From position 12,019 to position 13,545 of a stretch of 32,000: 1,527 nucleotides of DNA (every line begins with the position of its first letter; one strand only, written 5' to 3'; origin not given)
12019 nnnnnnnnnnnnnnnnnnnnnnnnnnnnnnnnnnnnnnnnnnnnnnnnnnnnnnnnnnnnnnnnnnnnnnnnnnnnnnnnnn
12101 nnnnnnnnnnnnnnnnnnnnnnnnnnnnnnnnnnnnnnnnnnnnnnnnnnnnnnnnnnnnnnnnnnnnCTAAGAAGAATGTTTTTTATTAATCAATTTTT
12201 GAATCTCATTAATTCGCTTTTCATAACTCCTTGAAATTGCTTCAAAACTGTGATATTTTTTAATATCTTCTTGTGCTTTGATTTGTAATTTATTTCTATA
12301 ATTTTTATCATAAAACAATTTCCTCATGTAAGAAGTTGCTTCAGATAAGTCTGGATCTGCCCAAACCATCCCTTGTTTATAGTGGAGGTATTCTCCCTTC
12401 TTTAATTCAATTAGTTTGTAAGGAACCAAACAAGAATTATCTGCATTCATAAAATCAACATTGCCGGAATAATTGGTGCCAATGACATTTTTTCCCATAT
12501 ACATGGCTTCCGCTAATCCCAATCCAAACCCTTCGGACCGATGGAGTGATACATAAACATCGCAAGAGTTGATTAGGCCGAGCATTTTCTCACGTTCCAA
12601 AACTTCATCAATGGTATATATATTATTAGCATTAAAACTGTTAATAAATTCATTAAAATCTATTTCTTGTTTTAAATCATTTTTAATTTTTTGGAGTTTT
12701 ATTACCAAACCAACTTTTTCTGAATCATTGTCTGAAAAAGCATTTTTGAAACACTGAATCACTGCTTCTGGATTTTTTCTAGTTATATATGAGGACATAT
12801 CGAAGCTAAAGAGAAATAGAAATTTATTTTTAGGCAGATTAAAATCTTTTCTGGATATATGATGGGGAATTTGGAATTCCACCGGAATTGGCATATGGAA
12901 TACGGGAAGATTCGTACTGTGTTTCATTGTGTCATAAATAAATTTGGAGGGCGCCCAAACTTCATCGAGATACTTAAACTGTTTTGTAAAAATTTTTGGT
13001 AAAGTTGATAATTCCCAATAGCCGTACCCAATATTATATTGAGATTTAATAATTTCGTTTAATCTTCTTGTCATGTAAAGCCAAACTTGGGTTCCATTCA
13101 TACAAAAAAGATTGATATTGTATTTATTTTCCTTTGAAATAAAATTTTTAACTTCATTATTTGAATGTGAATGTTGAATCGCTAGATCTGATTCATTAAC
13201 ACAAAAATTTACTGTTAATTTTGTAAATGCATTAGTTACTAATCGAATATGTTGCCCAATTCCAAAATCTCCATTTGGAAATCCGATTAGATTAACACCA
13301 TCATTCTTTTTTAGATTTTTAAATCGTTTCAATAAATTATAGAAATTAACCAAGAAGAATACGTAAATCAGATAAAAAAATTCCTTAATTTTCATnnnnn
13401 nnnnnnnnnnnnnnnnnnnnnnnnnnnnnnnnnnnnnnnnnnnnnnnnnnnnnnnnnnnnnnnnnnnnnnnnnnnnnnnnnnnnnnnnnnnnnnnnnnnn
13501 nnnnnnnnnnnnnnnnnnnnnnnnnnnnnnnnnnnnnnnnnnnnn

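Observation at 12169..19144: Three GT4 paralogs with mosaic nucleotide identity, including a 114-nt perfect inverted repeat: gene conversion and inversion/deletion potential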

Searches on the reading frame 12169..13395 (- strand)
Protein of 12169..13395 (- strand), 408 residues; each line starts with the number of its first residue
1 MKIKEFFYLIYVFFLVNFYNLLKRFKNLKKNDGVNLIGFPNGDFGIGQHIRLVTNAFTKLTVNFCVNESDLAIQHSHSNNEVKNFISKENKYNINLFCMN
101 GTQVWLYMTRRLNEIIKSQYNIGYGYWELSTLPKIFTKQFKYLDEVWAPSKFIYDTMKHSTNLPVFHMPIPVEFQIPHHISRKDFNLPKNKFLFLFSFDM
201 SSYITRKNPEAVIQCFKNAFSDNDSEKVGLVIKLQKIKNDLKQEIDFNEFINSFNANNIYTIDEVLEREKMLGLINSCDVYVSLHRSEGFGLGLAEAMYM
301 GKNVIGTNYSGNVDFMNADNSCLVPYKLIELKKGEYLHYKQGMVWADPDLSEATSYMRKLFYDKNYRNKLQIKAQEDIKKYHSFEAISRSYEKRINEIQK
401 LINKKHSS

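Call 5: search_protein_families(library=pfam, proteins=[window:12169-13395:-], max_evalue=0.01)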
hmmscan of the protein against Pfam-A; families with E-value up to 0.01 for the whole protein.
window:12169-13395:- (408 aa): 2 families
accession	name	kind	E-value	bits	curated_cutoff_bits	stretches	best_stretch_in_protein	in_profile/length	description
PF00534.26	Glycos_transf_1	-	2.7e-10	40.5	26.4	1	182-320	6-135/172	Glycosyl transferases group 1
PF13692.12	Glyco_trans_1_4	-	1.3e-07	32.4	27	1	257-325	59-125/142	Glycosyl transferases group 1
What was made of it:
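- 12169..13395 (-): P1, a GT4 glycosyltransferase of 408 aa. It is a mosaic gene: its head is orthologous to L004, and it carries two P2-like tracts and one P3-like tract. PF00534 match (call 5).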

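Call 8: find_related_loci(query=window:12169-13395:-, collection=genome_contigs, flank=10000)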
Query window:12169-13395:- (408 aa) in genome_contigs; peptide patterns used: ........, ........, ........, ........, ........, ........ (x = any residue, [..] = any of these).
73 stretches matched a pattern, but none encodes a relative of the query by tblastn (E <= 1e-3).
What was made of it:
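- Tried and rejected: Scan of genome_contigs with P1 alone found nothing (call 8).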

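Call 9: find_homologous_proteins(query=window:12169-13395:-)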
Query window:12169-13395:- (408 aa): 2099 proteins with E <= 0.001 among 8000 candidates; the best 120 are listed.
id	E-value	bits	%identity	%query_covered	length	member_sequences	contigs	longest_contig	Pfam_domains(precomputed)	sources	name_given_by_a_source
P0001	3.3e-274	927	100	100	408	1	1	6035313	PF00534.27,PF13692.13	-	-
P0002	6.3e-178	610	68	94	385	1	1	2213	PF00534.27,PF13692.13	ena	-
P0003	2.9e-153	529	61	92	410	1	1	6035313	PF00534.27,PF13692.13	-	-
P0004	1.3e-148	513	56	96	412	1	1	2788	PF00534.27,PF13692.13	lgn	-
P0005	3.8e-147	508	59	100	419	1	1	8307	PF00534.27,PF13692.13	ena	-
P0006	5.1e-147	508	59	99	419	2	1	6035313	PF00534.27,PF13692.13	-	-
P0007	1.5e-145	503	56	92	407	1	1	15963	PF00534.27,PF13692.13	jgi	jgi:glycosyltransferase involved in cell wall biosynthesis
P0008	6.0e-143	495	59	93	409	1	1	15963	PF00534.27,PF13692.13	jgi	jgi:glycosyltransferase involved in cell wall biosynthesis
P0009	5.4e-121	422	51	92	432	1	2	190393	PF00534.27,PF13692.13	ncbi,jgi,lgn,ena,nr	ncbi:MAG TPA: glycosyltransferase family 4 protein [Cytophagaceae bacterium]|jgi:glycosyltransferase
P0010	1.7e-119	417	50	91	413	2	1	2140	PF00534.27,PF13692.13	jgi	jgi:glycosyltransferase involved in cell wall biosynthesis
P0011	1.6e-118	414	50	93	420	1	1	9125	PF00534.27,PF13692.13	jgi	jgi:glycosyltransferase involved in cell wall biosynthesis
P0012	8.6e-118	412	51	92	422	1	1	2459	PF00534.27,PF13692.13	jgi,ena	-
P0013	6.9e-117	409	49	93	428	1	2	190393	PF00534.27,PF13692.13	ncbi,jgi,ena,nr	ncbi:MAG TPA: glycosyltransferase [Cytophagaceae bacterium]|jgi:glycosyltransferase involved in cell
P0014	7.3e-117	409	51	90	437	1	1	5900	PF00534.27,PF13692.13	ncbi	-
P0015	8.3e-116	405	49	90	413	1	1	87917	PF00534.27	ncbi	-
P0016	4.3e-115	403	49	92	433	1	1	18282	PF00534.27,PF13692.13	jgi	jgi:glycosyltransferase involved in cell wall biosynthesis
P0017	1.1e-113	398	47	98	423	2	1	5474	PF00534.27,PF13692.13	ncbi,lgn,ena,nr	ncbi:MAG TPA: glycosyltransferase [Cytophagaceae bacterium]|nr:glycosyltransferase [Cytophagaceae ba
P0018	5.6e-113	396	49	91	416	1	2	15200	PF00534.27,PF13692.13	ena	-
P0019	6.7e-112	392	49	91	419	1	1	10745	PF00534.27,PF13692.13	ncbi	-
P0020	2.3e-111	391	50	90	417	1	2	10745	PF00534.27,PF13692.13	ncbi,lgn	-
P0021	3.7e-108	380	48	92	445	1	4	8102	PF00534.27,PF13692.13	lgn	-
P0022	4.9e-108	380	49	92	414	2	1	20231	PF00534.27,PF13692.13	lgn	-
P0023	8.6e-108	379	48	90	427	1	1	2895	PF00534.27,PF13692.13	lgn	-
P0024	2.2e-107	378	47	93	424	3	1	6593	PF00534.27,PF13692.13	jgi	jgi:glycosyltransferase involved in cell wall biosynthesis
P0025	9.5e-104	366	47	91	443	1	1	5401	PF00534.27,PF13692.13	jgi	jgi:glycosyltransferase involved in cell wall biosynthesis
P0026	1.2e-103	365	47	94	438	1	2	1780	PF00534.27,PF13692.13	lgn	-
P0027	1.6e-103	365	46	91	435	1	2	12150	PF00534.27,PF13692.13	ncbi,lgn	-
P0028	4.2e-101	357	45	90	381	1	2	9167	PF00534.27,PF13692.13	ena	-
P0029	9.6e-101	356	44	93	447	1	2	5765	PF00534.27,PF20706.4,PF13692.13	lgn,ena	-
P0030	3.0e-100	354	45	90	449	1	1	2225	PF00534.27,PF20706.4,PF13692.13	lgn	-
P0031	6.6e-98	346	45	89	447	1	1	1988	PF00534.27,PF20706.4,PF13692.13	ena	-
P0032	5.5e-97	343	47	89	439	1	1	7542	PF00534.27,PF13692.13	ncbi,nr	ncbi:MAG: glycosyltransferase family 4 protein [Rickettsiaceae bacterium]|nr:glycosyltransferase fam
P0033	1.3e-94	336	46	92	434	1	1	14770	PF00534.27,PF13692.13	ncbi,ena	-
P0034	3.8e-94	334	45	89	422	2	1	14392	PF00534.27,PF13692.13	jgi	jgi:glycosyltransferase involved in cell wall biosynthesis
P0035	1.0e-93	333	45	92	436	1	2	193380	PF00534.27,PF13692.13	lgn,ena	-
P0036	3.5e-92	328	42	91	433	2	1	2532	PF00534.27,PF13692.13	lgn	-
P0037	1.8e-91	325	47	82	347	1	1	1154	PF00534.27,PF13692.13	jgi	jgi:glycosyltransferase involved in cell wall biosynthesis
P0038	6.1e-91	323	42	91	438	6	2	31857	PF00534.27,PF13692.13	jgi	jgi:glycosyltransferase involved in cell wall biosynthesis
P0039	2.7e-90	321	43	92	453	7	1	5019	PF00534.27,PF13692.13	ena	-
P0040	1.9e-89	318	41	92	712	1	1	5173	PF10111.15,PF13641.13,PF00534.27,PF00535.33,PF13692.13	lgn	-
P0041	2.3e-89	318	43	90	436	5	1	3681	PF00534.27,PF13692.13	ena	-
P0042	9.6e-89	316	42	93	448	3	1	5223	PF00534.27,PF13692.13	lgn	-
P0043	1.1e-88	316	44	91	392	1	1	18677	PF00534.27,PF13692.13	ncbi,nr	ncbi:MAG: glycosyltransferase family 4 protein [Deltaproteobacteria bacterium]|nr:glycosyltransferas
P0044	2.9e-88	315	43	91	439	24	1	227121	PF00534.27,PF13692.13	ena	-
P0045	4.6e-87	311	41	89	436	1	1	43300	PF00534.27,PF13692.13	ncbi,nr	ncbi:glycosyltransferase, group 1 family protein [delta proteobacterium NaphS2]|nr:glycosyltransfera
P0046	6.4e-87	310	42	90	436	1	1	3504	PF00534.27,PF13692.13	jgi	jgi:glycosyltransferase involved in cell wall biosynthesis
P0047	6.5e-87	310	42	90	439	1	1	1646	PF00534.27,PF13692.13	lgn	-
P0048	8.1e-87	310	40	93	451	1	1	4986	PF00534.27,PF13692.13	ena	-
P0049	2.4e-86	308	42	92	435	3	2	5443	PF00534.27,PF13692.13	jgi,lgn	-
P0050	3.7e-86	308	42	91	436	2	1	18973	PF00534.27,PF13692.13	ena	-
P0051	3.9e-86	308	41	91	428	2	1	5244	PF00534.27,PF13692.13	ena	-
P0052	1.3e-85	306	41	90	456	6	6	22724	PF00534.27,PF13692.13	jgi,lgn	jgi:glycosyltransferase involved in cell wall biosynthesis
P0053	1.6e-85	306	41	89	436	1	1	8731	PF00534.27,PF13692.13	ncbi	-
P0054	1.7e-85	305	41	90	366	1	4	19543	PF00534.27,PF20706.4,PF13692.13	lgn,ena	-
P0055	1.9e-85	305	42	90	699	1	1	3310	PF00534.27,PF13692.13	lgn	-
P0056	2.1e-85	305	43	90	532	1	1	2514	PF00534.27,PF13692.13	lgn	-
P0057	2.3e-85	305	41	91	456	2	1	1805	PF00534.27,PF13692.13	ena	-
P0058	2.4e-85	305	41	90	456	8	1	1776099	PF00534.27,PF13692.13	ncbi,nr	ncbi:glycosyltransferase [Nitrospira sp. MA-1]|nr:glycosyltransferase [Nitrospira sp. MA-1]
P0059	1.5e-84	302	40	93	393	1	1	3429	PF00534.27,PF13692.13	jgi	jgi:glycosyltransferase involved in cell wall biosynthesis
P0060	4.0e-84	301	40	92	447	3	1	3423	PF00534.27,PF20706.4,PF13692.13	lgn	-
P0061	9.8e-84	300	42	90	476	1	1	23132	PF00534.27,PF13692.13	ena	-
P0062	1.6e-83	299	41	90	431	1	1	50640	PF00534.27,PF13692.13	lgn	-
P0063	3.8e-83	298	40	90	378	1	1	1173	PF00534.27,PF13692.13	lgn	-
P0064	1.3e-82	296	40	94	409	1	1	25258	PF00534.27,PF13692.13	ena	-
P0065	2.2e-82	295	40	89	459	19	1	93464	PF00534.27,PF13692.13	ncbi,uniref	ncbi:glycosyltransferase [Nitrospira sp. T9]|uniref:glycosyltransferase n=1 Tax=unclassified Nitrosp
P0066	2.6e-82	295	40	91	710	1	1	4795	PF00534.27,PF13692.13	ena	-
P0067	3.8e-82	294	40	91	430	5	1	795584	PF00534.27,PF13692.13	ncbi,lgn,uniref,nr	ncbi:glycosyltransferase family 4 protein [Cohnella ginsengisoli]|uniref:Glycosyltransferase family 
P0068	4.8e-82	294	42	93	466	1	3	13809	PF00534.27,PF13692.13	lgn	-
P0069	6.4e-82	294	39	90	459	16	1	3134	PF00534.27,PF13692.13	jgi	jgi:glycosyltransferase involved in cell wall biosynthesis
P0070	7.0e-82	294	40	93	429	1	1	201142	PF00534.27,PF13692.13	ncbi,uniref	ncbi:glycosyltransferase [Paenibacillus hubeiensis]|uniref:glycosyltransferase n=1 Tax=Paenibacillus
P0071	7.5e-82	293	39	89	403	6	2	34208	PF00534.27,PF20706.4,PF13692.13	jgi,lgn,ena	jgi:glycosyltransferase involved in cell wall biosynthesis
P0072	7.6e-82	293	40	90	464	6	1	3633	PF00534.27,PF13692.13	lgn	-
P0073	2.8e-81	292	40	92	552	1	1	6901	PF00534.27,PF13692.13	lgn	-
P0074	2.9e-81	292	41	89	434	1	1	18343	PF00534.27,PF13692.13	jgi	jgi:glycosyltransferase involved in cell wall biosynthesis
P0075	4.0e-81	291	42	90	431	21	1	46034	PF00534.27,PF13692.13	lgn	-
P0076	4.7e-81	291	39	90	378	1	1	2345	PF00534.27,PF13692.13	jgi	jgi:glycosyltransferase involved in cell wall biosynthesis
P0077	5.1e-81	291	40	90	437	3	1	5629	PF00534.27,PF13692.13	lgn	-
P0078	9.2e-81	290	40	90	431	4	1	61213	PF00534.27,PF13692.13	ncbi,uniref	ncbi:glycosyltransferase family 4 protein [Paenibacillus sp. RC84]|uniref:glycosyltransferase family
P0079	1.1e-80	290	40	90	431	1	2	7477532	PF00534.27,PF13692.13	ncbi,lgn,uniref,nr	ncbi:glycosyltransferase family 4 protein [Paenibacillus sonchi]|uniref:Glycosyltransferase family 4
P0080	1.2e-80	289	42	90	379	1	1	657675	PF00534.27,PF13692.13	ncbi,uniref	ncbi:glycosyltransferase [Paenibacillus monticola]|uniref:glycosyltransferase n=1 Tax=Paenibacillus 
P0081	1.6e-80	289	41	90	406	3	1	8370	PF00534.27,PF20706.4,PF13692.13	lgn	-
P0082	2.2e-80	289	41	93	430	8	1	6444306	PF00534.27,PF13692.13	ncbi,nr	ncbi:glycosyltransferase [Paenibacillus sp. CC-CFT742]|nr:glycosyltransferase [Paenibacillus sp. CC-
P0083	2.7e-80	288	40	90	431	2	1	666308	PF00534.27,PF13692.13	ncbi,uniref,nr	ncbi:glycosyltransferase ['Paenibacillus yunnanensis' Narsing Rao et al. 2020]|uniref:glycosyltransf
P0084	3.0e-80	288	40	90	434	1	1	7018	PF00534.27,PF13692.13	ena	-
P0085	4.4e-80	288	40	90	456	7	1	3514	PF00534.27,PF13692.13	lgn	-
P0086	5.3e-80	287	41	90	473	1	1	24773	PF00534.27,PF13692.13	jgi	jgi:glycosyltransferase involved in cell wall biosynthesis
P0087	5.7e-80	287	41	90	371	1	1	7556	PF00534.27,PF13692.13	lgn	-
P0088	7.1e-80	287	40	94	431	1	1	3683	PF00534.27,PF13692.13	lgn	-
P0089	7.7e-80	287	37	95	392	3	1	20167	PF00534.27,PF13692.13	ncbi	-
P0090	1.6e-79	286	41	90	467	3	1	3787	PF00534.27,PF13692.13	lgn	-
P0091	1.7e-79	286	40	94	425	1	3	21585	PF00534.27,PF20706.4,PF13692.13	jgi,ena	-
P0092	1.7e-79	286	41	91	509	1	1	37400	PF00534.27,PF13692.13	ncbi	-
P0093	3.5e-79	285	41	91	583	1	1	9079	PF00534.27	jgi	jgi:glycosyltransferase involved in cell wall biosynthesis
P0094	4.2e-79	284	40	89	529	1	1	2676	PF00534.27,PF13692.13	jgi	jgi:glycosyltransferase involved in cell wall biosynthesis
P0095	1.2e-78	283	41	90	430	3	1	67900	PF00534.27,PF13692.13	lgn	-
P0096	1.5e-78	283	39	90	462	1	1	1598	PF00534.27,PF13692.13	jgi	jgi:glycosyltransferase involved in cell wall biosynthesis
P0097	1.6e-78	283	40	92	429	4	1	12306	PF00534.27,PF13692.13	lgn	-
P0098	1.7e-78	282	40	93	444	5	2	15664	PF00534.27,PF13692.13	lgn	-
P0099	2.9e-78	282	41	90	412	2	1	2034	PF00534.27,PF13692.13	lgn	-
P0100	3.4e-78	281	37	92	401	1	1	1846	PF00534.27,PF13692.13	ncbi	-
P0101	3.5e-78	281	40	91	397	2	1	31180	PF00534.27,PF13692.13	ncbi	ncbi:MAG: glycosyltransferase [Paenibacillaceae bacterium]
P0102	4.0e-78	281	46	76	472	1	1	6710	PF00534.27,PF13692.13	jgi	jgi:glycosyltransferase involved in cell wall biosynthesis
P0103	5.3e-78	281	41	90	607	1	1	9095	PF00534.27,PF13692.13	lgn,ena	-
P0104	5.8e-78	281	40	90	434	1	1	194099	PF00534.27,PF13692.13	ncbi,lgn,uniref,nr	ncbi:glycosyltransferase [Cohnella lupini]|uniref:Glycosyltransferase involved in cell wall biosynth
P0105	5.9e-78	281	41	90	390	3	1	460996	PF00534.27,PF13692.13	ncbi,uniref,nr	ncbi:glycosyltransferase family 4 protein [Paenibacillus abyssi]|uniref:glycosyltransferase family 4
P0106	6.3e-78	281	37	93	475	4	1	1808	PF00534.27,PF13692.13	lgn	-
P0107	7.0e-78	280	39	90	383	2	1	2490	PF00534.27,PF13692.13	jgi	jgi:glycosyltransferase involved in cell wall biosynthesis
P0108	8.1e-78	280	39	90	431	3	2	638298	PF00534.27,PF13692.13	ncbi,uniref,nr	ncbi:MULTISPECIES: glycosyltransferase [unclassified Paenibacillus]|uniref:glycosyltransferase n=1 T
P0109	8.4e-78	280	40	91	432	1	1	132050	PF00534.27,PF13692.13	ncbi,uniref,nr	ncbi:glycosyltransferase family 1 protein [Paenibacillus sambharensis]|uniref:Glycosyltransferase fa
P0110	9.3e-78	280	39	90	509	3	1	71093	PF00534.27,PF13692.13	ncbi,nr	ncbi:glycosyltransferase [Paenibacillus sp. MSJ-34]|nr:glycosyltransferase [Paenibacillus sp. MSJ-34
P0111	1.2e-77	280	41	92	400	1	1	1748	PF00534.27,PF13692.13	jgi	-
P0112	1.5e-77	279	37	90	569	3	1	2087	PF00534.27,PF13692.13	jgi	-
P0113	1.5e-77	279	39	90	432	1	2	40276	PF00534.27,PF13692.13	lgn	-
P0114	1.8e-77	279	39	90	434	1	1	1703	PF00534.27,PF13692.13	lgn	-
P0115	2.0e-77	279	38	94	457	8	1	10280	PF00534.27,PF13692.13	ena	-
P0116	2.1e-77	279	38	92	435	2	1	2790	PF00534.27,PF13692.13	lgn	-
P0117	2.6e-77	279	39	92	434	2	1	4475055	PF00534.27,PF13692.13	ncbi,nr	ncbi:glycosyltransferase [Paenibacillus algicola]|nr:glycosyltransferase [Paenibacillus algicola]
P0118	4.2e-77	278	40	90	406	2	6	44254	PF00534.27,PF13692.13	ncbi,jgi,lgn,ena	-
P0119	5.4e-77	277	40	90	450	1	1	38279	PF00534.27,PF13692.13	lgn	-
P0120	6.9e-77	277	39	89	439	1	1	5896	PF00534.27,PF13692.13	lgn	-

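Call 10: find_encoding_contigs(protein=P0007, flank=10000, max_places=3)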
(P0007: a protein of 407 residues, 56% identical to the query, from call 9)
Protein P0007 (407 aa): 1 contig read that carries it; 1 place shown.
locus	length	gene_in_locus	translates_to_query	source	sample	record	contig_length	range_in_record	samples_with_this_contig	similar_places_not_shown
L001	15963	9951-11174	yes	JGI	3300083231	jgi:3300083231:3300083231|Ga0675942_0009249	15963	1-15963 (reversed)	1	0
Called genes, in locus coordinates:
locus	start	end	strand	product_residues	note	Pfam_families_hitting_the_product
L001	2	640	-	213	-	?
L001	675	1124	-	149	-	PF00908:dTDP_sugar_isom, PF14667:Polysacc_synt_C (weak)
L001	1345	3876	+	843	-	PF00534:Glycos_transf_1, PF13692:Glyco_trans_1_4 (weak), PF20706:GT4-conflict (faint), PF00534:Glycos_transf_1, PF13692:Glyco_trans_1_4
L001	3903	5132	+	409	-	PF00534:Glycos_transf_1, PF13692:Glyco_trans_1_4 (weak)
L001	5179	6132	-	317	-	PF13489:Methyltransf_23, PF08241:Methyltransf_11 (faint)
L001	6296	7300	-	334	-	PF13489:Methyltransf_23 (weak), PF08241:Methyltransf_11 (faint), PF08242:Methyltransf_12 (faint), PF13649:Methyltransf_25 (faint)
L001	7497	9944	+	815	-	PF00534:Glycos_transf_1, PF13692:Glyco_trans_1_4, PF00534:Glycos_transf_1, PF13692:Glyco_trans_1_4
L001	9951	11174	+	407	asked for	PF00534:Glycos_transf_1, PF13692:Glyco_trans_1_4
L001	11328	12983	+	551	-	PF00535:Glycos_transf_2, PF10111:Glyco_tranf_2_2 (faint), PF00535:Glycos_transf_2, PF13641:Glyco_tranf_2_3 (weak)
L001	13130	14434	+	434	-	PF03279:Lip_A_acyltrans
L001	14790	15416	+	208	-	PF13578:Methyltransf_24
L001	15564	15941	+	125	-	-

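Call 11: find_encoding_contigs(protein=P0009, flank=10000, max_places=3)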
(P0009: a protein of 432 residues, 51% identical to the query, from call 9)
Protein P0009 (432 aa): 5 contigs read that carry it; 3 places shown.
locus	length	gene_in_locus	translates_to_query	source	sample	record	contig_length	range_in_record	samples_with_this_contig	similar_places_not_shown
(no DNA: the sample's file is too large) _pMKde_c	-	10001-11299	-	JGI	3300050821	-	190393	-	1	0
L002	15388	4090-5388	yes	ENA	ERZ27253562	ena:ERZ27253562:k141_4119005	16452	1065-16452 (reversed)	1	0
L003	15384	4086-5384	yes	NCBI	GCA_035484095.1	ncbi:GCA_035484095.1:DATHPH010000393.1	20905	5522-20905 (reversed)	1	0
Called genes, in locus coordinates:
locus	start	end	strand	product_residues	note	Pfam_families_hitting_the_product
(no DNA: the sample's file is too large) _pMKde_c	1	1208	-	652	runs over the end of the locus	PF13426:PAS_9, PF00989:PAS, PF08447:PAS_3, PF13426:PAS_9 (weak), PF00989:PAS (weak), PF08448:PAS_4, PF00512:HisKA, PF02518:HATPase_c, +3 more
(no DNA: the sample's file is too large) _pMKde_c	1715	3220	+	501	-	PF00072:Response_reg, PF00989:PAS (weak), PF13426:PAS_9, PF08447:PAS_3, PF02518:HATPase_c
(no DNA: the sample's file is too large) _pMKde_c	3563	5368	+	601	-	PF03935:SKN1_KRE6_Sbg1 (weak), PF00722:Glyco_hydro_16, PF26113:GH16_XgeA (weak), PF13753:SWM_repeat (faint), PF03422:CBM_6, PF18099:CBM_35_2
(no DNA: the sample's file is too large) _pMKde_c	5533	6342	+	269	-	PF01061:ABC2_membrane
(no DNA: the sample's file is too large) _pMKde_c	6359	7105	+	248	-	PF00005:ABC_tran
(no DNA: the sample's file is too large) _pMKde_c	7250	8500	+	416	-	PF00534:Glycos_transf_1, PF13692:Glyco_trans_1_4 (weak)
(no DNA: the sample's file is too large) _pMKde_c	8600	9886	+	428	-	PF00534:Glycos_transf_1, PF13692:Glyco_trans_1_4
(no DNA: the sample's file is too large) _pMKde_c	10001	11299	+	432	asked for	PF00534:Glycos_transf_1, PF13692:Glyco_trans_1_4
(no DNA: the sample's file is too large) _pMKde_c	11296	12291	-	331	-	PF01370:Epimerase, PF04321:RmlD_sub_bind, PF16363:GDP_Man_Dehyd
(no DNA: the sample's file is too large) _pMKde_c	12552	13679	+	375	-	PF01370:Epimerase, PF04321:RmlD_sub_bind, PF16363:GDP_Man_Dehyd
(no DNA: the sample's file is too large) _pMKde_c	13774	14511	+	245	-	PF00535:Glycos_transf_2, PF13641:Glyco_tranf_2_3 (weak)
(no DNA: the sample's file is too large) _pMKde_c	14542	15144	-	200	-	PF01252:Peptidase_A8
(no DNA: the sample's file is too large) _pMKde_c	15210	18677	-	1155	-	PF00133:tRNA-synt_1, PF09334:tRNA-synt_1g (weak), PF08264:Anticodon_1, PF19302:DUF5915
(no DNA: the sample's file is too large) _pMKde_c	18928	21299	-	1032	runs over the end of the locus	PF00873:ACR_tran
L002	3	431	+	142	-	?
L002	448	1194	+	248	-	PF00005:ABC_tran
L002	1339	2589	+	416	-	PF00534:Glycos_transf_1, PF13692:Glyco_trans_1_4 (weak)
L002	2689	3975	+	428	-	PF00534:Glycos_transf_1, PF13692:Glyco_trans_1_4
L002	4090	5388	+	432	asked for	PF00534:Glycos_transf_1, PF13692:Glyco_trans_1_4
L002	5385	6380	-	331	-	PF01370:Epimerase, PF04321:RmlD_sub_bind, PF16363:GDP_Man_Dehyd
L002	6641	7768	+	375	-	PF01370:Epimerase, PF04321:RmlD_sub_bind, PF16363:GDP_Man_Dehyd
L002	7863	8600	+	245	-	PF00535:Glycos_transf_2, PF13641:Glyco_tranf_2_3 (weak)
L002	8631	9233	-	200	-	PF01252:Peptidase_A8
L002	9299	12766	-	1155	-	PF00133:tRNA-synt_1, PF09334:tRNA-synt_1g (weak), PF08264:Anticodon_1, PF19302:DUF5915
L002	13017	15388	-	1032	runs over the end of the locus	PF00873:ACR_tran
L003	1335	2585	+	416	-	PF00534:Glycos_transf_1, PF13692:Glyco_trans_1_4 (weak)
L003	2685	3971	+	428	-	PF00534:Glycos_transf_1, PF13692:Glyco_trans_1_4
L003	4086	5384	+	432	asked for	PF00534:Glycos_transf_1, PF13692:Glyco_trans_1_4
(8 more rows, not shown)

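Call 13: find_encoding_contigs(protein=P0002, flank=10000, max_places=3)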
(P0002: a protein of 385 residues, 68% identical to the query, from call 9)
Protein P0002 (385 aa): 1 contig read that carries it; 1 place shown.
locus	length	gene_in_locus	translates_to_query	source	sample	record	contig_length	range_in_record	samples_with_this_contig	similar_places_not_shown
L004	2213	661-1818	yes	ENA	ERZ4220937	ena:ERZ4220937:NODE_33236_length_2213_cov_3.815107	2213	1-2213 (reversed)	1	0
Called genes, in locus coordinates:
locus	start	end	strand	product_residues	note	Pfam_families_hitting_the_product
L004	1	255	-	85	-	?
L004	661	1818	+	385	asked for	PF00534:Glycos_transf_1, PF13692:Glyco_trans_1_4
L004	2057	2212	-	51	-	?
